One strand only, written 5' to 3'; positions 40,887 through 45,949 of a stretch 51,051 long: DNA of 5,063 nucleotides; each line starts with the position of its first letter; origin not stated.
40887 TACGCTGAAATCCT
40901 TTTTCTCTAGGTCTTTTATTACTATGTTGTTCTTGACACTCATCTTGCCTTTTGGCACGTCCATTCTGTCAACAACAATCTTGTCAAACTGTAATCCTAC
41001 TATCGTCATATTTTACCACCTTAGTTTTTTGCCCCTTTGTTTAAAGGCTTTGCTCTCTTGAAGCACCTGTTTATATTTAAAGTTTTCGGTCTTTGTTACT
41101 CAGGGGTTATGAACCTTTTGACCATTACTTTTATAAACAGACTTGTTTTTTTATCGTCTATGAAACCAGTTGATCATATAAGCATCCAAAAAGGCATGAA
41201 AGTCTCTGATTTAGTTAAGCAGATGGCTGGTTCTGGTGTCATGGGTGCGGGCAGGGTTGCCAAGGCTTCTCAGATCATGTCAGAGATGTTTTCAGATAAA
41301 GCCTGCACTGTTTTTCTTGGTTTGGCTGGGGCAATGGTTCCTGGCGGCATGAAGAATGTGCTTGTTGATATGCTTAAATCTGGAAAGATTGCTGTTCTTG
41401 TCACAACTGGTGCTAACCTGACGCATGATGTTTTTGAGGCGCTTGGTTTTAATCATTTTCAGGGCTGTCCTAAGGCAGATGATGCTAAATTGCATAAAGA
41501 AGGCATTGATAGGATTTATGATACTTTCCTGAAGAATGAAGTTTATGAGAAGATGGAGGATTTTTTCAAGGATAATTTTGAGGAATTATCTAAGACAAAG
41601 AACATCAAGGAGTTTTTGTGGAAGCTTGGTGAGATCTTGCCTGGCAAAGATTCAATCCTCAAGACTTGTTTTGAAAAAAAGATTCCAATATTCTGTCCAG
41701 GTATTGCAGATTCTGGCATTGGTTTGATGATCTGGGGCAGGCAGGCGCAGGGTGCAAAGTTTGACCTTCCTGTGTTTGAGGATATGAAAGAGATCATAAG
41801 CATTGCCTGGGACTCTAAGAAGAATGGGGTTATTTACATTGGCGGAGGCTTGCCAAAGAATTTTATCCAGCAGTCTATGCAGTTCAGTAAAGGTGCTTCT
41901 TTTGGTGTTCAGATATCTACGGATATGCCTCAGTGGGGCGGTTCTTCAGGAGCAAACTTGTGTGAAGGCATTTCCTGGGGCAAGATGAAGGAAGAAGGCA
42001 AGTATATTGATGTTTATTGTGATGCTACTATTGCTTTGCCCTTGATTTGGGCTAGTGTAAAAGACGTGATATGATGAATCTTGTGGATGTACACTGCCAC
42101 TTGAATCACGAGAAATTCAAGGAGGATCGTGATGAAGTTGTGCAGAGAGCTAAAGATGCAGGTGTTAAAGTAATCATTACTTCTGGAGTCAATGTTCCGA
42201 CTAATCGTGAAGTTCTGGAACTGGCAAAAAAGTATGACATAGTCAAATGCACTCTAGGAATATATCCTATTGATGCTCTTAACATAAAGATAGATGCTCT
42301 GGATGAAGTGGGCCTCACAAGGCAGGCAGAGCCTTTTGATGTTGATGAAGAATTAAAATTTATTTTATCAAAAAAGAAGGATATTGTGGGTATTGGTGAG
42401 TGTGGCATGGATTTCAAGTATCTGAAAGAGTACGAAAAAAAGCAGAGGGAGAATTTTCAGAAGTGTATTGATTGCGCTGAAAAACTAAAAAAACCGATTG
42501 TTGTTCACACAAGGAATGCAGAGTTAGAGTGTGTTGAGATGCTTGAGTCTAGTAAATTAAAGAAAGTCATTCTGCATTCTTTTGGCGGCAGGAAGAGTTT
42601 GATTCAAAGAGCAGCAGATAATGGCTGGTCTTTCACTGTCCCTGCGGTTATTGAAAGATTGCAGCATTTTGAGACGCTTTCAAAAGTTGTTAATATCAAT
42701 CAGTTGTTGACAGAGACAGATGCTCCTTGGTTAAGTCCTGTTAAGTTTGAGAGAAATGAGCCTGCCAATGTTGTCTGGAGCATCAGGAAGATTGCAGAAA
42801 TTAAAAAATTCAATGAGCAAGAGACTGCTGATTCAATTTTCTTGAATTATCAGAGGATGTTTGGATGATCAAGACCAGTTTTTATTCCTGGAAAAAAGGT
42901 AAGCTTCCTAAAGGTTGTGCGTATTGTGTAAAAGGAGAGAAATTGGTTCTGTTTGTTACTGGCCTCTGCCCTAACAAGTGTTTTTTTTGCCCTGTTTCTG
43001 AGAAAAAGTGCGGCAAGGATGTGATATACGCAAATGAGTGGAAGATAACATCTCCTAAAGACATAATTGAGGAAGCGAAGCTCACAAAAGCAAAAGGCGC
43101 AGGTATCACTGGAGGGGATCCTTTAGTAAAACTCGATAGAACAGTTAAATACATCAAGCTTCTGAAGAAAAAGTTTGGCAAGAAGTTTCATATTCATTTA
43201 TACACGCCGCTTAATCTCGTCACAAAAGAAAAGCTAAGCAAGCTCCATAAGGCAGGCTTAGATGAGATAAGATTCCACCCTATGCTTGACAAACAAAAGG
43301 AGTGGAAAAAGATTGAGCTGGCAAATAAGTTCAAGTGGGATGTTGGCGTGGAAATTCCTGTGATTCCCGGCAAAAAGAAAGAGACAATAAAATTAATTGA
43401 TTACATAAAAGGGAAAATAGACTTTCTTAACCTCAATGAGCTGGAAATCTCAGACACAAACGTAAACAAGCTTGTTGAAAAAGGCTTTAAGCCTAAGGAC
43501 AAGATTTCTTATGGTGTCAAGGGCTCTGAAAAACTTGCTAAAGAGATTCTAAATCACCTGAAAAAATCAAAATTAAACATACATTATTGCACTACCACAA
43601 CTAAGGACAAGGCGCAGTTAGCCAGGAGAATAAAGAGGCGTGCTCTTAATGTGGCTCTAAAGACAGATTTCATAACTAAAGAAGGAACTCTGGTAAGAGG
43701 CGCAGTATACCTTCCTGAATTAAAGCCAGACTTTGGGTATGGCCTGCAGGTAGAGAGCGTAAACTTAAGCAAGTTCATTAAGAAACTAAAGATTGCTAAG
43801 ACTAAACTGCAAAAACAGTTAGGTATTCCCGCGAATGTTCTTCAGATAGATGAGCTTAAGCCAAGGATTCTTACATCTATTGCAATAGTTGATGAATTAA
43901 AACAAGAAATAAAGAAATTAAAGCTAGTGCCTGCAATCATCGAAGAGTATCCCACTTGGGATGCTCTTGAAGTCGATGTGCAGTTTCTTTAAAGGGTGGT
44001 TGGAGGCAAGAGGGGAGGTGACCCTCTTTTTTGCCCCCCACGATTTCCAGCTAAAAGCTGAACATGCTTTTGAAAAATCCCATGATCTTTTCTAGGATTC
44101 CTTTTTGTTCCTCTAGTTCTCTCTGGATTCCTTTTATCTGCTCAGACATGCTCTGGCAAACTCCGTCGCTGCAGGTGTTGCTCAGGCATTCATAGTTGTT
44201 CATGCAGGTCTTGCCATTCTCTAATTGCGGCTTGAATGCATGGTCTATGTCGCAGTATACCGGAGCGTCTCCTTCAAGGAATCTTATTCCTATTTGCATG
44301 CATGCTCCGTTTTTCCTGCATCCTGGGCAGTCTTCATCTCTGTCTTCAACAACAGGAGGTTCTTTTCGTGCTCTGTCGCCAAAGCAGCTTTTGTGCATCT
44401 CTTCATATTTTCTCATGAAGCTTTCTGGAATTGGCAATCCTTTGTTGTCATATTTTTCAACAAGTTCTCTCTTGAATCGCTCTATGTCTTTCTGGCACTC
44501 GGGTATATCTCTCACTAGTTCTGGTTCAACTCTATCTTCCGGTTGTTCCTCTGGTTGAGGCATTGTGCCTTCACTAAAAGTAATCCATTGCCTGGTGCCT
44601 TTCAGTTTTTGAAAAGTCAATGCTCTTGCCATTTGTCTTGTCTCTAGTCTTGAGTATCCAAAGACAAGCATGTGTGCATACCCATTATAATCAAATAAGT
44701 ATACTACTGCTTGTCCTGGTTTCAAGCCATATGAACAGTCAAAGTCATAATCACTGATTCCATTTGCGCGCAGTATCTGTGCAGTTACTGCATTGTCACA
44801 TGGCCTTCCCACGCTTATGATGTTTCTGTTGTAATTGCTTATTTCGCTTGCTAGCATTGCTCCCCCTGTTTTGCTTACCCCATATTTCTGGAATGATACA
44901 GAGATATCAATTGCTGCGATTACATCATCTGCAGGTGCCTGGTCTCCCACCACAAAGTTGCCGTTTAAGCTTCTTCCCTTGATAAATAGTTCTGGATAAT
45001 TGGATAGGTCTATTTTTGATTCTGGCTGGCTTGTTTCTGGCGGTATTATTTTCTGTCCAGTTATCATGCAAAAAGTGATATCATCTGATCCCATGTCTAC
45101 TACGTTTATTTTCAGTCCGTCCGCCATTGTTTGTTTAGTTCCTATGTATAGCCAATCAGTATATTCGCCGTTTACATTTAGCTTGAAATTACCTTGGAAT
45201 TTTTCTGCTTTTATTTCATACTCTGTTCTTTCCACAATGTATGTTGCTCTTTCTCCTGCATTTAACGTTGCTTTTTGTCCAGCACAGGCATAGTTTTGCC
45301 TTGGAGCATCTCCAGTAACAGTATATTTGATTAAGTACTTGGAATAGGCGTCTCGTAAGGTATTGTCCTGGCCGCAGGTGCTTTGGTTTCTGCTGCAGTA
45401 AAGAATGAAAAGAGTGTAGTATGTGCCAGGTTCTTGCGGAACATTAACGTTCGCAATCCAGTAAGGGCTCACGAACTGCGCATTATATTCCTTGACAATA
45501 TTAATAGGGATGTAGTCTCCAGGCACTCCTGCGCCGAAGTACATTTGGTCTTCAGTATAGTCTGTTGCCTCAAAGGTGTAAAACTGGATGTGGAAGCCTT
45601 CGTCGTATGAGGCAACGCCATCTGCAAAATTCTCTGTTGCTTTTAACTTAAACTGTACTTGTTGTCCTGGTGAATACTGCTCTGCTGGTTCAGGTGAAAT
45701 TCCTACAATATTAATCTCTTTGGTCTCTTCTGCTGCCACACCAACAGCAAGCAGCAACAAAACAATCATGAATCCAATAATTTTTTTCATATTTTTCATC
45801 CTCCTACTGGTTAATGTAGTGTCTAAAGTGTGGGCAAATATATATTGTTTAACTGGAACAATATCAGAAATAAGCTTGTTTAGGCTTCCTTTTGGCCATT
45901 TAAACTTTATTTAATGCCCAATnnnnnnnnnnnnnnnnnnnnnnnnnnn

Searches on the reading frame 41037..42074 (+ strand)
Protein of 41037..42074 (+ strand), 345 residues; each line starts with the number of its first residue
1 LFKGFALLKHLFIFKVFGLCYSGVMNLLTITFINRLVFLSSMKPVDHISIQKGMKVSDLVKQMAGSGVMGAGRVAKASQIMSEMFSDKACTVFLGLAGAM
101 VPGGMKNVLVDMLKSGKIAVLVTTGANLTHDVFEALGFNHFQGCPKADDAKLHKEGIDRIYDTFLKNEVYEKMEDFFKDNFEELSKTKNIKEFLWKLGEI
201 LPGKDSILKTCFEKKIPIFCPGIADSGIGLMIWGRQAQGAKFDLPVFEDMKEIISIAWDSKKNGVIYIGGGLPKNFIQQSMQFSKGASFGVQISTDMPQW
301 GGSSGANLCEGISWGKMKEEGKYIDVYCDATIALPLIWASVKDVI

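Call 10: search_protein_families(library=pfam, proteins=[window:41037-42074:+], max_evalue=0.001)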
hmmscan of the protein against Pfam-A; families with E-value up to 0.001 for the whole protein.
window:41037-42074:+ (345 aa): 1 family
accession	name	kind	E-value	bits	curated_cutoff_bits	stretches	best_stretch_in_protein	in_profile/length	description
PF01916.23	DS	-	1.1e-95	320.7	27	1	58-340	1-287/288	Deoxyhypusine synthase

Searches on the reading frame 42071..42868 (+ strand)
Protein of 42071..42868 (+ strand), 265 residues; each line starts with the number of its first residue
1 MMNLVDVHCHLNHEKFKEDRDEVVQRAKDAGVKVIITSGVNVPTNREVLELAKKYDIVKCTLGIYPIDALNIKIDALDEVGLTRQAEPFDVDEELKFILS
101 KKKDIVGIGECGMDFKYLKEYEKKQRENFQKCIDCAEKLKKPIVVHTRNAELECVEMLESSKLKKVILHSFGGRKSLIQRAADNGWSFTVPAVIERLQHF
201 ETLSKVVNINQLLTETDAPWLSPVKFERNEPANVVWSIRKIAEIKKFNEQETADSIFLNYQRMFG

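Call 10: search_protein_families(library=pfam, proteins=[window:42071-42868:+], max_evalue=0.001)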
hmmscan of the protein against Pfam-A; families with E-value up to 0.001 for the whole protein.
window:42071-42868:+ (265 aa): 1 family
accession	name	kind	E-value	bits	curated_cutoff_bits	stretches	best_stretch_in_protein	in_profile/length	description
PF01026.27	TatD_DNase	-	3.4e-63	213.8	27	1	5-265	1-253/253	TatD related DNase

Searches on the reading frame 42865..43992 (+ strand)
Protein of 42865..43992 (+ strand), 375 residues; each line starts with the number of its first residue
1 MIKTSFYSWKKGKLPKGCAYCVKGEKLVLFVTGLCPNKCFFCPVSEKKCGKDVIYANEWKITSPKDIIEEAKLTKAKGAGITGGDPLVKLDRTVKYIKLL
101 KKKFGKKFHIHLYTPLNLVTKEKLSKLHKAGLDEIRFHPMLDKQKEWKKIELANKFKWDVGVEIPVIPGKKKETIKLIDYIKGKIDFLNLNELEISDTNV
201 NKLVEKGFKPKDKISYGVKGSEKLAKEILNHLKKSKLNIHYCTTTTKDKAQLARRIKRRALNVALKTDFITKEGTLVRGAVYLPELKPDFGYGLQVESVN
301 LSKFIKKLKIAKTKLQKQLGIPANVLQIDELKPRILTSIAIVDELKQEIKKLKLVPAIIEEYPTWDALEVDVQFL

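Call 10: search_protein_families(library=pfam, proteins=[window:42865-43992:+], max_evalue=0.001)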
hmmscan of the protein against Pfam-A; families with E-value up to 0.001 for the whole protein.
window:42865-43992:+ (375 aa): 2 families
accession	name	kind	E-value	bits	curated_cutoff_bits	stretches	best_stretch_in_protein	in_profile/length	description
PF04055.27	Radical_SAM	-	3.6e-15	57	29.5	1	31-137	3-107/166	Radical SAM superfamily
PF13353.11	Fer4_12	-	2.4e-06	28.4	22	1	24-115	5-91/137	4Fe-4S single cluster domain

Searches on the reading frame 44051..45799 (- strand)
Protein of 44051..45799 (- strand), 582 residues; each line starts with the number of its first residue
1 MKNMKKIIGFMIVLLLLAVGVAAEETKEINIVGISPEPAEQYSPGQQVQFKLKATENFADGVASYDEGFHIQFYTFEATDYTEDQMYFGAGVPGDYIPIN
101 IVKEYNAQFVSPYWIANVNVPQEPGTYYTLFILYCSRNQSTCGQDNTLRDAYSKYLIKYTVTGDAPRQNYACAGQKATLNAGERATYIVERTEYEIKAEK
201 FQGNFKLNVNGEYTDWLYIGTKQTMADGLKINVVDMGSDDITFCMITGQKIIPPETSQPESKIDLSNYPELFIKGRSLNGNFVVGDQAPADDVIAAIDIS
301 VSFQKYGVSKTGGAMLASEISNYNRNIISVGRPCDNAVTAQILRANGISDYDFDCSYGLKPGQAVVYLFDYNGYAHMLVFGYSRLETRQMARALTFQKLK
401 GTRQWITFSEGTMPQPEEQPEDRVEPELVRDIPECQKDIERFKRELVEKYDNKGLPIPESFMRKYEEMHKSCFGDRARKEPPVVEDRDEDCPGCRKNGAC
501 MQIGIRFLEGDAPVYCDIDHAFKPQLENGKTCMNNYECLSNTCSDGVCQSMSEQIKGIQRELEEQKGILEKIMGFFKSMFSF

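Call 11: search_protein_families(library=pfam, proteins=[window:44051-45799:-], max_evalue=0.001)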
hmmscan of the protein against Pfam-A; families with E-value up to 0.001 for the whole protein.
window:44051-45799:- (582 aa): 1 family
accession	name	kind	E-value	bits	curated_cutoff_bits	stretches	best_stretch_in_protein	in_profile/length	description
PF05124.17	S_layer_C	-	7.7e-07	29.4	23.9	0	315-394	98-173/177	S-layer like family, outer domain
